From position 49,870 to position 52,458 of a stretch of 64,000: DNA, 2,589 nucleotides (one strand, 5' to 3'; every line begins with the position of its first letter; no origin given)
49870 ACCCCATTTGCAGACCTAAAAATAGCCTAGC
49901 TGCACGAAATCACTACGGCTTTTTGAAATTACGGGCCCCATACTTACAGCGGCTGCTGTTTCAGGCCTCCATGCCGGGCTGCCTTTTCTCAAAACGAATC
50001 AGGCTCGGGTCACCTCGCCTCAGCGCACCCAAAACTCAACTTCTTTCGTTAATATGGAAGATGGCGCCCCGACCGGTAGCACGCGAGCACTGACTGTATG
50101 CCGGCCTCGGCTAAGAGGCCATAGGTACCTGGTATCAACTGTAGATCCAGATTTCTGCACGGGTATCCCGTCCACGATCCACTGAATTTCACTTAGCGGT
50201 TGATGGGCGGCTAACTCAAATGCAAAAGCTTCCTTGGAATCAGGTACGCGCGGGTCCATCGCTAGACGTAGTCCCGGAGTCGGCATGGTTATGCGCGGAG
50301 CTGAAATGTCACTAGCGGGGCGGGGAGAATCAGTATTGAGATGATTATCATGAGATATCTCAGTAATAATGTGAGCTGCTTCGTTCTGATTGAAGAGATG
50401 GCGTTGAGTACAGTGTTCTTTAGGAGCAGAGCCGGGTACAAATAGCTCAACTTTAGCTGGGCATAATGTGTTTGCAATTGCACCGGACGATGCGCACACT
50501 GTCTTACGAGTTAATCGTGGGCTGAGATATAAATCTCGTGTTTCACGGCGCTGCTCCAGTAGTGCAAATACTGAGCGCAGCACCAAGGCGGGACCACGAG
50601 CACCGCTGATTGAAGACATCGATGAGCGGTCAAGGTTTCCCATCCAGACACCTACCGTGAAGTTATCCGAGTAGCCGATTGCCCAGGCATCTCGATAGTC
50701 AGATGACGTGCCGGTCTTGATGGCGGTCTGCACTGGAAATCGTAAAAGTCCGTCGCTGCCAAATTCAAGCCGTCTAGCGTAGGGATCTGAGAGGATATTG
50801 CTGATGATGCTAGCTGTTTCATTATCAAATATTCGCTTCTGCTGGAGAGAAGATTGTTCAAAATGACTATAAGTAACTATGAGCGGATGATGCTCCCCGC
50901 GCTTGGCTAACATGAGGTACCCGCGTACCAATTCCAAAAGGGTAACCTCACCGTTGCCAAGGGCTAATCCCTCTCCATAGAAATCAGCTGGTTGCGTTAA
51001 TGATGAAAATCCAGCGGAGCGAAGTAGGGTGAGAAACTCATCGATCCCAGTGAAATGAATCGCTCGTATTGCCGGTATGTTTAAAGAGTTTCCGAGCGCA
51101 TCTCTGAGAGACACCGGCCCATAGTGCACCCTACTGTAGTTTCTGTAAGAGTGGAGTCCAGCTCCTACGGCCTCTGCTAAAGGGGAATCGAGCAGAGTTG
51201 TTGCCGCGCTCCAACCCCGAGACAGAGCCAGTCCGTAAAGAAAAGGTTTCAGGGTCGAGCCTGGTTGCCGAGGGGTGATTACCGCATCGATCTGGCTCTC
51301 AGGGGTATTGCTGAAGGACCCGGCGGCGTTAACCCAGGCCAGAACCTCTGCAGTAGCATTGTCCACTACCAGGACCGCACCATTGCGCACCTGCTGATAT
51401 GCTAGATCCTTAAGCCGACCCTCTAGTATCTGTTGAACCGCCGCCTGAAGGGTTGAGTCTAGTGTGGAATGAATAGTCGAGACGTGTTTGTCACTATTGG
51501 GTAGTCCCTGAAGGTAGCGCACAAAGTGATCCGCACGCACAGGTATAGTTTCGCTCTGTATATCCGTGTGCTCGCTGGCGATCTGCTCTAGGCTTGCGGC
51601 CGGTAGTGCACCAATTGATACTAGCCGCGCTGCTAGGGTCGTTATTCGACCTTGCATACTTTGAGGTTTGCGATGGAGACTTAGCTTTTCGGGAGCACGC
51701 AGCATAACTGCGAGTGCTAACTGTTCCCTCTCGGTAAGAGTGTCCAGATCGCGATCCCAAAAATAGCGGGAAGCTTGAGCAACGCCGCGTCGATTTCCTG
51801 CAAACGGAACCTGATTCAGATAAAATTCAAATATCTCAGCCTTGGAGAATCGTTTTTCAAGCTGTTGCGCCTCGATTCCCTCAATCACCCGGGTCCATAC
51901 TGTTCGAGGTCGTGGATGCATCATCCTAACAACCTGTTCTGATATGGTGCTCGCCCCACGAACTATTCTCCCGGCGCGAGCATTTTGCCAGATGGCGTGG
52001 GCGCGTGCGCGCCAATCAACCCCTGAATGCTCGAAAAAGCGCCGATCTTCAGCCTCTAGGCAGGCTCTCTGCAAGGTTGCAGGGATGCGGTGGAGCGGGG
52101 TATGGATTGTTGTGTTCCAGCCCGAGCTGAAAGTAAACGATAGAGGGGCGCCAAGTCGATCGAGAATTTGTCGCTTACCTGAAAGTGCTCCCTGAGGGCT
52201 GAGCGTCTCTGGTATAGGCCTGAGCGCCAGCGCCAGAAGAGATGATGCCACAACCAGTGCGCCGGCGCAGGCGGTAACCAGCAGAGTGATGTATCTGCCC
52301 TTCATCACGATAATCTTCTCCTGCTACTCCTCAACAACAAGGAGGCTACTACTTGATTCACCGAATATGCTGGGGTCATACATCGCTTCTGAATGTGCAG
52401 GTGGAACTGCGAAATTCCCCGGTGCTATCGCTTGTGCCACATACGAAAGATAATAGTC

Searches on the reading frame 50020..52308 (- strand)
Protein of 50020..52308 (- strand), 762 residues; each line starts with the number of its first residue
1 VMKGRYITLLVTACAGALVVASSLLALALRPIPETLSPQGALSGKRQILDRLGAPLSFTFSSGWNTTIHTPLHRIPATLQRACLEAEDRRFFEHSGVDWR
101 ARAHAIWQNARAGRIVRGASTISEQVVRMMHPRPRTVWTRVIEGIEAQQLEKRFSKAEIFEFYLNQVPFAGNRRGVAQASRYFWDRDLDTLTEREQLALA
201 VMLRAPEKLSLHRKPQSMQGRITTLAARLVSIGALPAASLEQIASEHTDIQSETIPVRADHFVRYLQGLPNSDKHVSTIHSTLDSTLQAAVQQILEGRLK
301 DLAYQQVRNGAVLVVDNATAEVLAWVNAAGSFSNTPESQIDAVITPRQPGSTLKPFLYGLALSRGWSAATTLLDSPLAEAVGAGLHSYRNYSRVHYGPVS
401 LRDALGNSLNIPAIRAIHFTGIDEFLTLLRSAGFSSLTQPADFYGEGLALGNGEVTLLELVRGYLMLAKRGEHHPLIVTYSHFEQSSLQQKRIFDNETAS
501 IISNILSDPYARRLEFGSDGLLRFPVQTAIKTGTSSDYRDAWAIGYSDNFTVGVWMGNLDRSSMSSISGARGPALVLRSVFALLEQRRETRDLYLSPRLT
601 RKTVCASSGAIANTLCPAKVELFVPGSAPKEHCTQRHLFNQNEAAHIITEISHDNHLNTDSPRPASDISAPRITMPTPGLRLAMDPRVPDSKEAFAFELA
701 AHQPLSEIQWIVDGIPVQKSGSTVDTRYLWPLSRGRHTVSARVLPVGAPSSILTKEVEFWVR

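Call 4: search_protein_families(library=pfam, proteins=[window:50020-52308:-], max_evalue=0.01)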
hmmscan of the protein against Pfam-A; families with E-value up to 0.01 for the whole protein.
window:50020-52308:- (762 aa): 3 families
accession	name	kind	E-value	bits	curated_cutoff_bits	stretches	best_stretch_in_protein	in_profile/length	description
PF00912.28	Transgly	-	6.7e-46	156.4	27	1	65-228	12-176/178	Transglycosylase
PF00905.27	Transpeptidase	-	6.1e-17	62.2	22.1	1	310-547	1-265/299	Penicillin binding protein transpeptidase domain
PF06832.18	BiPBP_C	-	8.5e-09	35.6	26.8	1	668-740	9-77/90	Penicillin-Binding Protein C-terminus Family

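Call 11: find_related_loci(query=window:50020-52308:-, collection=genome_contigs, flank=10000)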
Query window:50020-52308:- (762 aa) in genome_contigs; peptide patterns used: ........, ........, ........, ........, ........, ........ (x = any residue, [..] = any of these).
68 stretches matched a pattern; 17 encode a relative of the query (tblastn E <= 1e-3); 17 distinct loci.
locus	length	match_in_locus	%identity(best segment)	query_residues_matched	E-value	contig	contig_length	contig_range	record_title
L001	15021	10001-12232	60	2-762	0e+0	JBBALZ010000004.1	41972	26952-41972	MAG: Bdellovibrionota bacterium isolate EUL_076 ctg4-EUL_076, whole genome shotgun sequence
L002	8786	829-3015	56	17-762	0e+0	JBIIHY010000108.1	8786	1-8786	MAG: Bdellovibrionota bacterium isolate ME2001-08-13pf_3300042453_group1_bin275 Rohwer_bin1166_scaffold_9725_c1, whole g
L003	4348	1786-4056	54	10-762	0e+0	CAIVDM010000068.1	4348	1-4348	MAG: uncultured delta proteobacterium isolate ErkenSummer_bin-0574 genome assembly, contig: bin-0574:068/255, whole geno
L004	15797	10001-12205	54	10-762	0e+0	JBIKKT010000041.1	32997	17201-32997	MAG: Bdellovibrionota bacterium isolate ME2014-08-05_3300044627_group5_bin200 Rohwer_bin1185_scaffold_741_c1, whole geno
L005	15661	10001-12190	49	29-762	0e+0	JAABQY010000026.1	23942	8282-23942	MAG: Desulfobulbaceae bacterium isolate S06.Bin146 Scaffold_25, whole genome shotgun sequence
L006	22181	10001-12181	48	29-762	0e+0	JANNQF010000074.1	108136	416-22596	MAG: Deltaproteobacteria bacterium isolate SOY_31_metabat_54 SOY_31_k141_1572922, whole genome shotgun sequence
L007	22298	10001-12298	45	18-762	0e+0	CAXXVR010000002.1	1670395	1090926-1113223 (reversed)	MAG: uncultured Desulfobacterium sp. isolate c12101c2-3ca8-4cd2-975f-f16a8d793812 genome assembly, contig: contig_2, who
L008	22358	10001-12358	43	3-762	0e+0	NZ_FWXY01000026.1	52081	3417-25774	Desulfocicer vacuolatum DSM 3385, whole genome shotgun sequence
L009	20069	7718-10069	41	6-744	0e+0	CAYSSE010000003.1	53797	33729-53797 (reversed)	MAG TPA_asm: uncultured Desulfocicer sp. isolate binchicken_co47_124 genome assembly, contig: NODE_360_length_53797_cov_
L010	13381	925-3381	41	3-744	0e+0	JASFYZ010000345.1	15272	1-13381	MAG: Desulfobacterium sp. isolate MAY_MAG_00012 ALL_000000003712, whole genome shotgun sequence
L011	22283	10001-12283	43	3-744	0e+0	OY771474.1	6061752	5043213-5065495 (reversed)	MAG: uncultured Desulfobacterium sp. isolate 2c08e38e-77a0-468a-b8ca-c683eacf49f2 genome assembly, chromosome: 1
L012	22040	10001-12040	47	47-762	0e+0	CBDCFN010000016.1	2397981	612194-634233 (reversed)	MAG: bacterium isolate 8540ba5b-a7bb-453d-8cfa-50a4359c344d genome assembly, contig: contig_16, whole genome shotgun seq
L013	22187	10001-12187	49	29-762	0e+0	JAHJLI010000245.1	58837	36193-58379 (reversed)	MAG: Proteobacteria bacterium isolate Old_saline.mb.128 Old_saline.mb.128_k141_944821, whole genome shotgun sequence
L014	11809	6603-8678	44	15-743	0e+0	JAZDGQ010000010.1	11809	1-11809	MAG: Pseudomonadota bacterium isolate MEGAHIT-group-0.273 k141_18162906, whole genome shotgun sequence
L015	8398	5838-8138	32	47-741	2e-113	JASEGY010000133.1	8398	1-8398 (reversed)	MAG: bacterium isolate Yes70-08 NODE_133_length_8398_cov_210.925087, whole genome shotgun sequence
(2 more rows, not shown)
